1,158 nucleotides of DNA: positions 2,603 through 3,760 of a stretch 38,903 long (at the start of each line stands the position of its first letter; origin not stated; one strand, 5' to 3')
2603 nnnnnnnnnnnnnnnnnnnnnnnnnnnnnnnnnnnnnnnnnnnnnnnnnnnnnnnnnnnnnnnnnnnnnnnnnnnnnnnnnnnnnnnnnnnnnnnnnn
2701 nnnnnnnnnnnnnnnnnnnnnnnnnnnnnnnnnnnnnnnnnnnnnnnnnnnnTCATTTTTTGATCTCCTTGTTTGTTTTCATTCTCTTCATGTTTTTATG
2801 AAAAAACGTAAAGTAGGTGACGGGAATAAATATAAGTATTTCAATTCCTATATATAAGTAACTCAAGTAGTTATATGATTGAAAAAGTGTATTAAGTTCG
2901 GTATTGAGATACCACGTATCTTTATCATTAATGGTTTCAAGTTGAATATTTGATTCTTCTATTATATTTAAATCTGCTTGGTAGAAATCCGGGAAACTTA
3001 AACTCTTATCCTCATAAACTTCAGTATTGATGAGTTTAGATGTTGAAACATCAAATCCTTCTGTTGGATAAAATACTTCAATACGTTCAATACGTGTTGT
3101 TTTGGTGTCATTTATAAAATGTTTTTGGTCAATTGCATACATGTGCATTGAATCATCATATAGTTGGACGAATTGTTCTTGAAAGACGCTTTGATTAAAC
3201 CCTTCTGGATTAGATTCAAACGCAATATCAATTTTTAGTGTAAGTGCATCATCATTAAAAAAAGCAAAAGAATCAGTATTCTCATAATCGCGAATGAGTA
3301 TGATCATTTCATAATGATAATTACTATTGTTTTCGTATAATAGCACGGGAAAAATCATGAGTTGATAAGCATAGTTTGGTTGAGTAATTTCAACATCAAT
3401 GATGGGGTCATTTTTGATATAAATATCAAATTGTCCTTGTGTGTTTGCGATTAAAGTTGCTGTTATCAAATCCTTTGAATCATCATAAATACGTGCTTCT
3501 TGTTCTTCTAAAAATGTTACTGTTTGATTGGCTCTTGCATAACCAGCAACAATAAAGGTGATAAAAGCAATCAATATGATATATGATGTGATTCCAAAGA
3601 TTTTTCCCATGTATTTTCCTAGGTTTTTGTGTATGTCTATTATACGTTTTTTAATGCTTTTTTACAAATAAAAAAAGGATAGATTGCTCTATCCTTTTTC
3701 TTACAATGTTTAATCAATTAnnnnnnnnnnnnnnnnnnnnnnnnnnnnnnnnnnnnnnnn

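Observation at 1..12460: Candidate surface capture / nuclease / ABC import / nanoRNase gene block (three consecutive minus-strand units)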

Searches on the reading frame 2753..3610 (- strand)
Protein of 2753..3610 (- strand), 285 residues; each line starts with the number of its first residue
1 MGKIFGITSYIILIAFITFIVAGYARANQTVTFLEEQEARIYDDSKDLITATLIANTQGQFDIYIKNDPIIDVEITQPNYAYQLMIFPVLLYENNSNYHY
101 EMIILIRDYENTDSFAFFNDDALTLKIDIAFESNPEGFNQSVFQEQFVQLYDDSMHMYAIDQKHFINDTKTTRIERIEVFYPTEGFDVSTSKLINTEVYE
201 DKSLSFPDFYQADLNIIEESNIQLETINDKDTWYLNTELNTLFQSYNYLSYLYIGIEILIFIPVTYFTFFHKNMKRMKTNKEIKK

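Call 6: search_protein_families(library=pfam, proteins=[window:2753-3610:-], max_evalue=0.01)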
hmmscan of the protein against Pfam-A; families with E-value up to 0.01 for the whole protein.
window:2753-3610:- (285 aa): 0 families

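Call 7: search_protein_families(library=ncbifam, proteins=[window:2753-3610:-], max_evalue=0.01)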
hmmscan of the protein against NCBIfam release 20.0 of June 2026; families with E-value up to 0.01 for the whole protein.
window:2753-3610:- (285 aa): 0 families

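Call 50: find_homologous_proteins(query=window:2753-3610:-, max_evalue=0.001)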
Query window:2753-3610:- (285 aa): 38 proteins with E <= 0.001 among 462 candidates.
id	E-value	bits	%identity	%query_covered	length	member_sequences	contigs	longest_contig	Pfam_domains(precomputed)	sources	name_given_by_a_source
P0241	3.7e-175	599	96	100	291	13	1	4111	-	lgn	-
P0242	2.4e-160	550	89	100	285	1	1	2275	-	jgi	jgi:hypothetical protein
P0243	9.0e-149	512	82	100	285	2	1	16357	-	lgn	-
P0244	6.7e-148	509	81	100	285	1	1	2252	-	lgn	-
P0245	1.0e-147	509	81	98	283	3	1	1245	-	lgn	-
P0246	3.6e-142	491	76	100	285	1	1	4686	-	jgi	-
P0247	2.3e-141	488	76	100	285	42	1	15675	-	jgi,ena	jgi:hypothetical protein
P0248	2.2e-140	485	76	100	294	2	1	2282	-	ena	-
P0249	6.9e-140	483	76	100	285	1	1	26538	-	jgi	jgi:hypothetical protein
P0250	1.2e-116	407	66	99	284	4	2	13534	-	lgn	-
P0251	2.3e-106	373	78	75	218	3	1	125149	-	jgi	jgi:hypothetical protein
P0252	8.9e-101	355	60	99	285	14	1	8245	-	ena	-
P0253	1.5e-95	338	56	99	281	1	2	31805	-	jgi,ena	jgi:hypothetical protein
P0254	2.7e-94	334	75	71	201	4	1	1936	-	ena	-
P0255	5.5e-92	326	55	99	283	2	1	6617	-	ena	-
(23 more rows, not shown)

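Call 59: predict_structure(alignment_id=A2)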
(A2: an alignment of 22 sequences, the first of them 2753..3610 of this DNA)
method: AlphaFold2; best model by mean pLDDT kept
length: 285 residues; sequences in the alignment: 22
mean_pLDDT: 81.9   pTM: 0.75
mean pLDDT of the five models: 81.9, 80.3, 80.3, 79.9, 79.3
residues with pLDDT >= 90: 128; 70-90: 85; 50-70: 66; < 50: 6
segments of 3 or more residues with pLDDT < 50: 1-5
pLDDT, mean of each block of 10 residues (from residue 1): 52 67 66 79 91 87 95 94 97 93 95 74 83 87 90 89 84 93 86 95 91 92 92 90 71 56 62 60 53
secondary structure, 60 per line:
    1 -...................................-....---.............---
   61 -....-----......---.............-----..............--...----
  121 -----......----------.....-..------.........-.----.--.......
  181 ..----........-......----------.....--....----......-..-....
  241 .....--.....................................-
elements in order: H2-36 H38-41 H45-57 E62-65 E71-76 E80-92 E98-111 E126-131 E142-146 E156-161 E174-182 E187-194 H196-201 H219-222 H227-232 H237-245 H248-284

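Call 62: search_protein_representatives(alignment_id=A2)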
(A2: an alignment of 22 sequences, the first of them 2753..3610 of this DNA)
Query: 22 sequences, 285 profile positions. Proteins with E-value up to 0.001 (for the whole library): 59; up to 1e-10: 38; up to 1e-30: 9. The best 59 are listed.
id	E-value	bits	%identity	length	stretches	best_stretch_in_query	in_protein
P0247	3.7e-145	498.9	-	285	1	1-285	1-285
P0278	9.0e-81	287.7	-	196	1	86-281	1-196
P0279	7.6e-46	173.1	-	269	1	5-284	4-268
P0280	7.9e-40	153.3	-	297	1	9-284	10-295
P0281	4.5e-35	137.7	-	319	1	4-282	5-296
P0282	1.2e-32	129.8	-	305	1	10-282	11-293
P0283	5.4e-32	127.6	-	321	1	3-284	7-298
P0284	1.1e-31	126.6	-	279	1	1-279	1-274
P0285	3.2e-31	125.0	-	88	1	1-75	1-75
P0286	3.1e-29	118.6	-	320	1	3-283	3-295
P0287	1.9e-28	115.9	-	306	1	7-282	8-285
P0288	3.1e-27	112.0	-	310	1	5-282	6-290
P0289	4.8e-27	111.4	-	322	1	7-283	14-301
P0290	1.1e-23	100.4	-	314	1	6-279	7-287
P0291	7.5e-23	97.6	-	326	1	10-283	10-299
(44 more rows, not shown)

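Call 64: fold_search(model_id=the predicted structure, library=pdb)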
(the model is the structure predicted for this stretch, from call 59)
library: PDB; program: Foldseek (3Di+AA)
matches with E <= 10: 646; with E <= 0.001: 0
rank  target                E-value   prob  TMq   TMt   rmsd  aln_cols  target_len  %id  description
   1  7w2e_H                1.5e-02  0.33  0.15  0.18  15.6       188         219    9  An open-like conformation of the sigma-1 receptor from Xenopus laevis (released 2022-03-16)
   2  7w2e_E                2.1e-02  0.33  0.17  0.20  16.1       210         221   11  An open-like conformation of the sigma-1 receptor from Xenopus laevis (released 2022-03-16)
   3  7w2e_K                2.1e-02  0.23  0.15  0.18  15.7       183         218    9  An open-like conformation of the sigma-1 receptor from Xenopus laevis (released 2022-03-16)
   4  7t7c_A                3.3e-02  0.30  0.18  0.06  21.2       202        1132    8  The hexagonal organization of Munc13-1 C1-C2B-MUN-C2C domains between lipid bilayers (released 2022-02-09)
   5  5j72_A                7.0e-02  0.57  0.19  0.10  10.4       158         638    6  Cwp6 from Clostridium difficile (released 2017-02-08)
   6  9gax_A                1.1e-01  0.38  0.18  0.23   7.1       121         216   10  TEAD1 in complex with a reversible inhibitor N-[(1S)-2-hydroxy-1-(1-methyl-1H-pyrazol-3-yl)ethyl]-2-methyl-8-[4-(trifl (released 2025-01-22)
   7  3jua_E                1.2e-01  0.35  0.18  0.22   7.1       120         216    9  Structural basis of YAP recognition by TEAD4 in the Hippo pathway (released 2010-02-23)
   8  6zlx                  1.3e-01  0.38  0.21  0.24   7.2       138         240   10  The structure of the ClpX-associated factor PDIP38 (released 2021-07-14)
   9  6q36_B                1.4e-01  0.35  0.19  0.23   6.8       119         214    8  TEAD4(216-434) complexed with optimized peptide 9 and myristoate (covalently bound) at 2.01A resolution: Structure-bas (released 2019-07-03)
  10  7qm2_D                1.4e-01  0.33  0.17  0.27  16.0       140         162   12  Crystal structure of the PP1/PTG/beta-cyclodextrin ternary complex (released 2022-11-02)
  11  7zpq_CA               1.4e-01  0.28  0.19  0.04  16.4       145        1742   11  Structure of the RQT-bound 80S ribosome from S. cerevisiae (C1) (released 2023-02-22)
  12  6sba_A                1.5e-01  0.33  0.17  0.21   7.3       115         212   10  Crystal Structure of mTEAD with a VGL4 Tertiary Structure Mimetic (released 2020-09-30)
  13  9neo_B                1.5e-01  0.23  0.16  0.23   6.6       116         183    9  TEAD2 YAP binding domain (YBD) (released 2026-03-04)
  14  9s64_A                1.6e-01  0.25  0.19  0.24   9.3       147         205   10  Human TEAD1 in complex with 2-(4-chloro-3-{3-methyl-5-[4-(trifluoromethyl)phenoxy]phenyl}-1H-pyrrolo[3,2-c]pyridin-1-y (released 2026-02-04)
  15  9gax_B                1.7e-01  0.10  0.15  0.18  17.1       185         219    9  TEAD1 in complex with a reversible inhibitor N-[(1S)-2-hydroxy-1-(1-methyl-1H-pyrazol-3-yl)ethyl]-2-methyl-8-[4-(trifl (released 2025-01-22)
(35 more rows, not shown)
